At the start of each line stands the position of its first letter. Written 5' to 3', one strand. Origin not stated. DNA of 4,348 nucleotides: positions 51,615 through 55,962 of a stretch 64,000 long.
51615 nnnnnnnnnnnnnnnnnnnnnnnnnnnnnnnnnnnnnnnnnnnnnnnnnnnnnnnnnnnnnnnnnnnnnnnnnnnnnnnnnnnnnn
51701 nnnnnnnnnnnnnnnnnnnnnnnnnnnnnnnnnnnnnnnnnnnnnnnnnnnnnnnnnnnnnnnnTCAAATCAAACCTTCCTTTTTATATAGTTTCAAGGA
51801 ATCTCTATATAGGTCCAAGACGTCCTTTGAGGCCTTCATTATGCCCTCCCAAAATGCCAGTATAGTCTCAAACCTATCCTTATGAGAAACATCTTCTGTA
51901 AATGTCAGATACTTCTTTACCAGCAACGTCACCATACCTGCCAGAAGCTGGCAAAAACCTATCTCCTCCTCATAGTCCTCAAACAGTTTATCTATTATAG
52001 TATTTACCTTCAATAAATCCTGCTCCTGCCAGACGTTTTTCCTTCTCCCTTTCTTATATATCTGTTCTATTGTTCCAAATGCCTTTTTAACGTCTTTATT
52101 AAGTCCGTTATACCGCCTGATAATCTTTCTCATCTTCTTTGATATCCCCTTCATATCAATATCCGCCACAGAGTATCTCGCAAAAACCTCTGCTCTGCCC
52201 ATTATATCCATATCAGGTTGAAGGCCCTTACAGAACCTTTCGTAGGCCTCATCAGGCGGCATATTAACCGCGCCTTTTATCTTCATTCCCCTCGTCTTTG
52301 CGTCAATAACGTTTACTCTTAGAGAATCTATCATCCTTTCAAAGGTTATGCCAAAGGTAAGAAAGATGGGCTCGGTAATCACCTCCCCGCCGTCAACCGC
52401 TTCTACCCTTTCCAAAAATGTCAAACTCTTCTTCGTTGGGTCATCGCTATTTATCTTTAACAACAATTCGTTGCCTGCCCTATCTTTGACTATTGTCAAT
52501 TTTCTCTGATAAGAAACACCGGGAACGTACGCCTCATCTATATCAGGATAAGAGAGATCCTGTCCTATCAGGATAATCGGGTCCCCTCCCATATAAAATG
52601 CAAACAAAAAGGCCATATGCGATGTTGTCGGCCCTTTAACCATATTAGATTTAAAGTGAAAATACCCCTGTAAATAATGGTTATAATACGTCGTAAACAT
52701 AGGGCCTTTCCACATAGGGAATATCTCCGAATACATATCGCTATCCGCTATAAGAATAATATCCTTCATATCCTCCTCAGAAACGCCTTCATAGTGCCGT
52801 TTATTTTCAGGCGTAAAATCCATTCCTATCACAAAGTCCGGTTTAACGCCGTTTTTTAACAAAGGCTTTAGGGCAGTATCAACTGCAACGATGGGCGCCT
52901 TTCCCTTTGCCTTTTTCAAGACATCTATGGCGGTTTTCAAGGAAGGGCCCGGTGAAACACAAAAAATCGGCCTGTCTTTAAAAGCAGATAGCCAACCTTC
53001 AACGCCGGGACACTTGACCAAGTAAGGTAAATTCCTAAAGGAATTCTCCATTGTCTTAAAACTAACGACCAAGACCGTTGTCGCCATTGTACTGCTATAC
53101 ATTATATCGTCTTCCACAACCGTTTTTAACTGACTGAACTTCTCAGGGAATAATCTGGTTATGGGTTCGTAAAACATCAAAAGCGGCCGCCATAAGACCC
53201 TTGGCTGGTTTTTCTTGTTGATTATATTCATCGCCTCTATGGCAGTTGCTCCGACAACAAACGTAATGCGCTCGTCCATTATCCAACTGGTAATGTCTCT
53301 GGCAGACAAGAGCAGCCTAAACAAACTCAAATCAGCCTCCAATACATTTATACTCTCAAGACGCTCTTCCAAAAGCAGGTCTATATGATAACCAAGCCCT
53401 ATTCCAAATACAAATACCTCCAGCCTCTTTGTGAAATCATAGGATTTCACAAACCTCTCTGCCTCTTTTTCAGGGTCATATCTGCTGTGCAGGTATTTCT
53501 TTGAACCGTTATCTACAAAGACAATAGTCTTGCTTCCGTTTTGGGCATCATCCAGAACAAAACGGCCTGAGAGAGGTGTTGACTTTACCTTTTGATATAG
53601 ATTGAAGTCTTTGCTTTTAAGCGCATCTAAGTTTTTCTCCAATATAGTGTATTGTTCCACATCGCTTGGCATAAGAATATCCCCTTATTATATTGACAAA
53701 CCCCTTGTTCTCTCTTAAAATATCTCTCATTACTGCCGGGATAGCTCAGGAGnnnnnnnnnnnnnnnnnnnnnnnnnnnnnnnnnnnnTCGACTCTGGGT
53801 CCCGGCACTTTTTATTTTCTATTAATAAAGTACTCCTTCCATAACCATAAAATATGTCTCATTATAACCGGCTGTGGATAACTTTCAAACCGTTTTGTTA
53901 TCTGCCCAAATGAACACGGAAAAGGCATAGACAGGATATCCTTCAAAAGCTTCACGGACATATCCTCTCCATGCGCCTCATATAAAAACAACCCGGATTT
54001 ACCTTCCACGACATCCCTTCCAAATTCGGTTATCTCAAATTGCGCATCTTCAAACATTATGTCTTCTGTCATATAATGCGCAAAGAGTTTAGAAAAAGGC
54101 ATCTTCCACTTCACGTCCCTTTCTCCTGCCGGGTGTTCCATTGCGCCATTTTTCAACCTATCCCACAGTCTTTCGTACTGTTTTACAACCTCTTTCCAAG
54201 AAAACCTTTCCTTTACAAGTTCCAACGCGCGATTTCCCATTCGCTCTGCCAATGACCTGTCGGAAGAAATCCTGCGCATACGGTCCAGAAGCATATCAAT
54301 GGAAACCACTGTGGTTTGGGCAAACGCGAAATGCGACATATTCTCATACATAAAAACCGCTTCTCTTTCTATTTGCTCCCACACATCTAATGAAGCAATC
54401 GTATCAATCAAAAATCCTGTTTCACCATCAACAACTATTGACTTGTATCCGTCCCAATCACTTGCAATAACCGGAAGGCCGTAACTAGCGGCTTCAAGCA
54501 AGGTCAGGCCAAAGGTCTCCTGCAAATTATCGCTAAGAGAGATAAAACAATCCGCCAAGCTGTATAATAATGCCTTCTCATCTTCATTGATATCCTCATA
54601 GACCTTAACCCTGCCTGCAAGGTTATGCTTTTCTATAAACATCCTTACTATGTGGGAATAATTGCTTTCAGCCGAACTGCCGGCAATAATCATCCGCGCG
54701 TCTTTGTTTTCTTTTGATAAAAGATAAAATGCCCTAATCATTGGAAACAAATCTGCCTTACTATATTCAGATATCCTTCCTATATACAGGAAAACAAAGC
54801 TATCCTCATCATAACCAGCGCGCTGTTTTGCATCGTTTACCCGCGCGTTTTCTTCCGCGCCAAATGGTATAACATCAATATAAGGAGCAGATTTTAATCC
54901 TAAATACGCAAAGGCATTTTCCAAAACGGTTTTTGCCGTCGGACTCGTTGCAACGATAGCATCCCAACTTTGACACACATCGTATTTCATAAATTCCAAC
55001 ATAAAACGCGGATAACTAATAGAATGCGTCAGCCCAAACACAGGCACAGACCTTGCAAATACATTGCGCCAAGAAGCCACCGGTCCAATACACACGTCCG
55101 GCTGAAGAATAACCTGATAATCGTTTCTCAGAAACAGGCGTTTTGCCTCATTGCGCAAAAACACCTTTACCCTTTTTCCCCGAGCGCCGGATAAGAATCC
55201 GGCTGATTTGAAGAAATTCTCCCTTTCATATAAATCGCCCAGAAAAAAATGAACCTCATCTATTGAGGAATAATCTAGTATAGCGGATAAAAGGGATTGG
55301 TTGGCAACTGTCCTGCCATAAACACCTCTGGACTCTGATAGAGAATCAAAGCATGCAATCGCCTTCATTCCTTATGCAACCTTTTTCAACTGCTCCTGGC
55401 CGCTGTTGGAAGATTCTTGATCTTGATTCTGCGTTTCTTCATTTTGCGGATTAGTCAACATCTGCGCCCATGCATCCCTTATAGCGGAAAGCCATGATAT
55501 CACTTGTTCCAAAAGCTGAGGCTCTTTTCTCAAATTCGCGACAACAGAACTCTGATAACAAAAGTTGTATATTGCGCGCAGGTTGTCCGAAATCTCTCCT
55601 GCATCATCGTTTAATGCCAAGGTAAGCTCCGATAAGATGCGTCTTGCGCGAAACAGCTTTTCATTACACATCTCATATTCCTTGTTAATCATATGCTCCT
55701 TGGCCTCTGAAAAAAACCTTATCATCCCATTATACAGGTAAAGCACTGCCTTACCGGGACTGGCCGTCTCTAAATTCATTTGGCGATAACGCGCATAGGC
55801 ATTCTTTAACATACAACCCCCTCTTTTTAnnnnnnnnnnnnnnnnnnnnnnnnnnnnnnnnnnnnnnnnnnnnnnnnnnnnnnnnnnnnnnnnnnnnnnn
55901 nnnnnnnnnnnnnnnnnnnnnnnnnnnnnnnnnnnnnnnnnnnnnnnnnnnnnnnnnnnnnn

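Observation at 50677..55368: Flagellin glycosylation island (CgeB-like, Maf/DUF115, GT4) with an antisense tRNA-Phe embedded between the genes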

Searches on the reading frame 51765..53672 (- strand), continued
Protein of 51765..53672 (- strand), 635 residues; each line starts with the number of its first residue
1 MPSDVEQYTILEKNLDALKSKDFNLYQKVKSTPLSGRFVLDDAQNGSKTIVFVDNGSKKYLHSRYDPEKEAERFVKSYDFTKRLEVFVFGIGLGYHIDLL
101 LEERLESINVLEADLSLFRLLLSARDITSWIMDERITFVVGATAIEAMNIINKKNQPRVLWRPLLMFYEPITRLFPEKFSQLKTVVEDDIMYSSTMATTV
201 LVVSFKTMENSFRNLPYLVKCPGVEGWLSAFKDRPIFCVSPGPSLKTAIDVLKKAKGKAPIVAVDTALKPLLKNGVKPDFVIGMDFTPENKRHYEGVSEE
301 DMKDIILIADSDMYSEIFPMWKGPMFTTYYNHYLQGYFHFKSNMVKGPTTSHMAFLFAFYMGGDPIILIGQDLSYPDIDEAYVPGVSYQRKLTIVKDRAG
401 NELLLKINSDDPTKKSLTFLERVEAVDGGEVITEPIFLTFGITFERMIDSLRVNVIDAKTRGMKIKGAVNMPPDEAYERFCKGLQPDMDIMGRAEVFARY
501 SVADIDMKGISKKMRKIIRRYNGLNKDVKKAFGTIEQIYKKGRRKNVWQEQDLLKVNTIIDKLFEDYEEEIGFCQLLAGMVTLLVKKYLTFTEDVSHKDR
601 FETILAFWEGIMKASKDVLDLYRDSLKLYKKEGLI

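Call 56: find_encoding_contigs(protein=P0010, flank=10000, max_places=1)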
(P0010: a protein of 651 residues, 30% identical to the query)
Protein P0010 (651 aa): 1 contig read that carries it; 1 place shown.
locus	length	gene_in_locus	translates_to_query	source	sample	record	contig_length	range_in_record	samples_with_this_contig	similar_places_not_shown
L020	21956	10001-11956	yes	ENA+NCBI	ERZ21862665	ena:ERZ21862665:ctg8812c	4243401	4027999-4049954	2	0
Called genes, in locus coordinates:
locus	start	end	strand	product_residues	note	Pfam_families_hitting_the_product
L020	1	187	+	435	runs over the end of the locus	PF22694:CtpB_N-like, PF00595:PDZ, PF13180:PDZ_2, PF17820:PDZ_6, PF03572:Peptidase_S41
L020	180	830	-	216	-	-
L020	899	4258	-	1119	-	PF13540:RCC1_2, PF25390:WD40_RLD, PF00415:RCC1, PF13540:RCC1_2 (weak), PF00415:RCC1, PF13540:RCC1_2 (weak), PF25390:WD40_RLD, PF13229:Beta_helix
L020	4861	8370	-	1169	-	PF03663:Glyco_hydro_76, PF07953:Toxin_R_bind_N (faint), PF13385:Laminin_G_3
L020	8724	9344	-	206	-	-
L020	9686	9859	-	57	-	PF28215:Symport_access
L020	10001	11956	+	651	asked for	PF01973:MptE-like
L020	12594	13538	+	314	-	PF01584:CheW, PF00072:Response_reg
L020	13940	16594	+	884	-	PF02415:Chlam_PMP (faint), PF07705:CARDB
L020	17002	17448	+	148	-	-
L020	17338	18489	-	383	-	PF00990:GGDEF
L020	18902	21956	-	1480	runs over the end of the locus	PF07581:Glug (weak)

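Call 57: search_solved_structures(query=window:51765-53672:-, max_evalue=0.01, show_alignments=1)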
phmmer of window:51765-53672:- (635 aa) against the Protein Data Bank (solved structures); distinct sequences matched with E-value up to 0.01: 1.
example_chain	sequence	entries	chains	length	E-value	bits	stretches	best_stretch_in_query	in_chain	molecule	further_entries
5mu5_A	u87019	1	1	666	2.6e-07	32.8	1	85-374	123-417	Uncharacterized protein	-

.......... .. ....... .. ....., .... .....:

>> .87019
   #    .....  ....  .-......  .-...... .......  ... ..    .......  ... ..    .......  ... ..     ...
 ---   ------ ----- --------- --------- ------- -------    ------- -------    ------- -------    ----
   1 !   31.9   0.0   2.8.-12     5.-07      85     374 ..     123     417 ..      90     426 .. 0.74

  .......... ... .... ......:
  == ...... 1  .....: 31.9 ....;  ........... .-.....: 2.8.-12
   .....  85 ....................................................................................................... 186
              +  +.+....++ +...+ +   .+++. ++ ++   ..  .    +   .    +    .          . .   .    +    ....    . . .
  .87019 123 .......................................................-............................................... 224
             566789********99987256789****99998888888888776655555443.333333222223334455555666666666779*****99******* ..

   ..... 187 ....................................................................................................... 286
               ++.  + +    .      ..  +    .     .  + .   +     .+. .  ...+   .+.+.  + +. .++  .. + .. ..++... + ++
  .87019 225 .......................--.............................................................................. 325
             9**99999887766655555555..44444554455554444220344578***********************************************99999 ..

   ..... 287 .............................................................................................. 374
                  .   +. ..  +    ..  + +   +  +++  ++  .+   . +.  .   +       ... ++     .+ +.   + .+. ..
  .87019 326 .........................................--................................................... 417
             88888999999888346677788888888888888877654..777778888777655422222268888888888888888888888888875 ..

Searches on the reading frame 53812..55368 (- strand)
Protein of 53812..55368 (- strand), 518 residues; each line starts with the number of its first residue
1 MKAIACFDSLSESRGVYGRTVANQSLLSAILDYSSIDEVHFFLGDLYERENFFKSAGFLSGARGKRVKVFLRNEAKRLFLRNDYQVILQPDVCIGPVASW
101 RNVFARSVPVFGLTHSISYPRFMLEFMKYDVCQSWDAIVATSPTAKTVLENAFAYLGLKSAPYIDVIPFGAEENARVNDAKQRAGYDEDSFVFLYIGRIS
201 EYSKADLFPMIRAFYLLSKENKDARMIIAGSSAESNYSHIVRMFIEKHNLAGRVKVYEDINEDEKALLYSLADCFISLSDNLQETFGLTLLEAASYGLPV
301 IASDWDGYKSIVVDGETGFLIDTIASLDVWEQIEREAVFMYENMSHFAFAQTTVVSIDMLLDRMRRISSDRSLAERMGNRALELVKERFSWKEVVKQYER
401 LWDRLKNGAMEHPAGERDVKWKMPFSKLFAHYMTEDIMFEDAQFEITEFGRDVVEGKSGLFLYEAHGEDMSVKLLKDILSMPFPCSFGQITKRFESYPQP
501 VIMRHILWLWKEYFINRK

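Call 6: search_protein_families(library=pfam, proteins=[window:53812-55368:-], max_evalue=0.01)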
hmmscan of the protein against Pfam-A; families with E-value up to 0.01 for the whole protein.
window:53812-55368:- (518 aa): 4 families
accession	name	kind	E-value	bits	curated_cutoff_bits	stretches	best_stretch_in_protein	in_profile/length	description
PF00534.26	Glycos_transf_1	-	1.2e-27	97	26.4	1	181-323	6-142/172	Glycosyl transferases group 1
PF13692.12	Glyco_trans_1_4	-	1.4e-19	71.2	27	1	192-323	3-126/142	Glycosyl transferases group 1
PF20706.3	GT4-conflict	-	7.4e-07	28.9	26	1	131-396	143-383/385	Family 4 Glycosyltransferase in conflict systems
PF13524.12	Glyco_trans_1_2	-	8.5e-06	26.2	25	0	219-322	10-99/144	Glycosyl transferase-like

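Call 7: search_protein_families(library=ncbifam, proteins=[window:53812-55368:-], max_evalue=0.01)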
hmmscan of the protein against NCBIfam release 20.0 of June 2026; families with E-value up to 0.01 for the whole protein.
window:53812-55368:- (518 aa): 29 families (the best 25 are shown)
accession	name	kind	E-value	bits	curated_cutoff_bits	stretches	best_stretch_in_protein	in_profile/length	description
TIGR03999.1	thiol_BshA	equivalog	9.4e-18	64.3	273.7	1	178-324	187-323/375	N-acetyl-alpha-D-glucosaminyl L-malate synthase BshA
TIGR02149.1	glgA_Coryne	subfamily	4.6e-17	62.2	302.4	1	164-402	178-387/391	glycogen synthase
NF038229.1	Glyco4_Geo_Pelo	equivalog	9.7e-17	61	400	1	131-323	106-287/338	GPMC system family 4 glycosyltransferase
TIGR03449.1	mycothiol_MshA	equivalog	3.2e-15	56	462.5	1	176-326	206-356/406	D-inositol-3-phosphate glycosyltransferase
TIGR04157.1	glyco_rSAM_CFB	subfamily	3.6e-15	55.9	400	1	130-323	165-350/406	TIGR04157 family glycosyltransferase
TIGR03088.1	stp2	hypoth_equivalog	1.2e-14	54.1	409.05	2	181-324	185-323/374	TIGR03088 family PEP-CTERM/XrtA system glycosyltransferase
NF041876.1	EPS_EpsE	equivalog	2e-14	53.6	400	1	148-326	172-348/389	exopolysaccharide biosynthesis GT4 family glycosyltransferase EpsE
NF038295.1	EPS_HpsP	equivalog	3.8e-13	49.2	550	1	166-320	180-334/388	hormogonium polysaccharide biosynthesis glycosyltransferase HpsP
NF012028.0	PRK15484.1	subfamily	5e-13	48.9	618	1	175-335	178-340/380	lipopolysaccharide N-acetylglucosaminyltransferase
NF049988.1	MGlcDAGSynMgs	equivalog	1.2e-12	47.9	400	1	164-327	185-343/398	alpha-monoglucosyldiacylglycerol synthase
TIGR02472.1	sucr_P_syn_N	equivalog_domain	1.2e-12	47.5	576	1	241-333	306-400/439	sucrose-phosphate synthase, putative, glycosyltransferase domain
NF038255.1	exopoly_VpsD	equivalog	4.2e-11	42.3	300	1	210-303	221-312/381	VpsD family glycosyltransferase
NF041010.1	glycosy_Agl16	equivalog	6.9e-11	41.6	575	1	127-327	126-308/352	glycosylation protein Agl16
TIGR04047.1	MSMEG_0565_glyc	hypoth_equivalog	8.4e-11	41.6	259.85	1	164-320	168-322/373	MSMEG_0565 family glycosyltransferase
TIGR02095.1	glgA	subfamily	3.7e-10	39.1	328.45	1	186-402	290-474/477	glycogen/starch synthase, ADP-glucose type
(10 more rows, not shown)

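Call 58: search_solved_structures(query=window:53812-55368:-, max_evalue=0.0001)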
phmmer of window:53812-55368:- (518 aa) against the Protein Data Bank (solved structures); distinct sequences matched with E-value up to 0.0001: 42.
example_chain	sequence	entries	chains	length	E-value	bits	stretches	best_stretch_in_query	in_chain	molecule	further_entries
5d00_A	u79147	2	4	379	3.7e-11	45.5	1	181-323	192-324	N-acetyl-alpha-D-glucosaminyl L-malate synthase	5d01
6kih_A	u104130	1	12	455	3.4e-10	42.3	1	131-322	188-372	Tll1590 protein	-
2jjm_A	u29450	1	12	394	1.2e-09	40.6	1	180-324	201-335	GLYCOSYL TRANSFERASE, GROUP 1 FAMILY PROTEIN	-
3mbo_A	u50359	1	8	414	1.4e-09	40.3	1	180-324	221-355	Glycosyltransferase, group 1 family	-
3c4q_A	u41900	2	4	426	5.6e-08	35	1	177-323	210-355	Predicted glycosyltransferases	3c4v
3c48_A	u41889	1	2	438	6.2e-08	34.9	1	177-323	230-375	Predicted glycosyltransferases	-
4n9w_A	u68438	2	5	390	1.2e-07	33.9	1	167-322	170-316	GDP-mannose-dependent alpha-(1-2)-phosphatidylinositol mannosyltransferase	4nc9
2gej_A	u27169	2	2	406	1.4e-07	33.8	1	167-322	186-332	PHOSPHATIDYLINOSITOL MANNOSYLTRANSFERASE (PimA)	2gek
6d9t_A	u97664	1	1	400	2.3e-07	33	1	261-323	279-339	Glycosyl transferase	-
6n1x_A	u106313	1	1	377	2.9e-07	32.7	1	261-323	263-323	Glycosyltransferase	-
2f9f_A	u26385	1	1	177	1.3e-06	30.5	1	219-324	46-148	first mannosyl transferase (wbaZ-1)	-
4pqg_A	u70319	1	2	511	3.3e-06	29.2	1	134-334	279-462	Glycosyltransferase Gtf1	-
9m88_C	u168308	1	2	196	4.8e-06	28.7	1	180-322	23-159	Glycogen synthase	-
2bfw_A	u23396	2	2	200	5e-06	28.6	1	180-322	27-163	GLGA GLYCOGEN SYNTHASE | PGS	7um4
3l01_A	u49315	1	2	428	2.7e-05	26.2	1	179-322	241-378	GlgA glycogen synthase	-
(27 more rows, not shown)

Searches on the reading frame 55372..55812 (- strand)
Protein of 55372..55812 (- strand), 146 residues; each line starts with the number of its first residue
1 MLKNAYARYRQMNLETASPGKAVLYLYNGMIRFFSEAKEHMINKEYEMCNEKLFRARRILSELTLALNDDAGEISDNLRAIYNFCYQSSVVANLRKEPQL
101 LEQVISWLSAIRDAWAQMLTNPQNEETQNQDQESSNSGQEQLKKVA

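Call 6: search_protein_families(library=pfam, proteins=[window:55372-55812:-], max_evalue=0.01)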
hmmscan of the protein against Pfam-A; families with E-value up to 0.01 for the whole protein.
window:55372-55812:- (146 aa): 1 family
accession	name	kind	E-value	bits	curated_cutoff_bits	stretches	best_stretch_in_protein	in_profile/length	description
PF02561.19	FliS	-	1.3e-31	109.7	26.7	1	6-118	1-114/115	Flagellar protein FliS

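Call 7: search_protein_families(library=ncbifam, proteins=[window:55372-55812:-], max_evalue=0.01)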
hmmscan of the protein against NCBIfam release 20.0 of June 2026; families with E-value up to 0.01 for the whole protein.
window:55372-55812:- (146 aa): 1 family
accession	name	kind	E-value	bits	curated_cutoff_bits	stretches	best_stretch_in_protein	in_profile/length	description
TIGR00208.1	fliS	equivalog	1e-23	83.8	53.75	1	3-121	4-123/124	flagellar export chaperone FliS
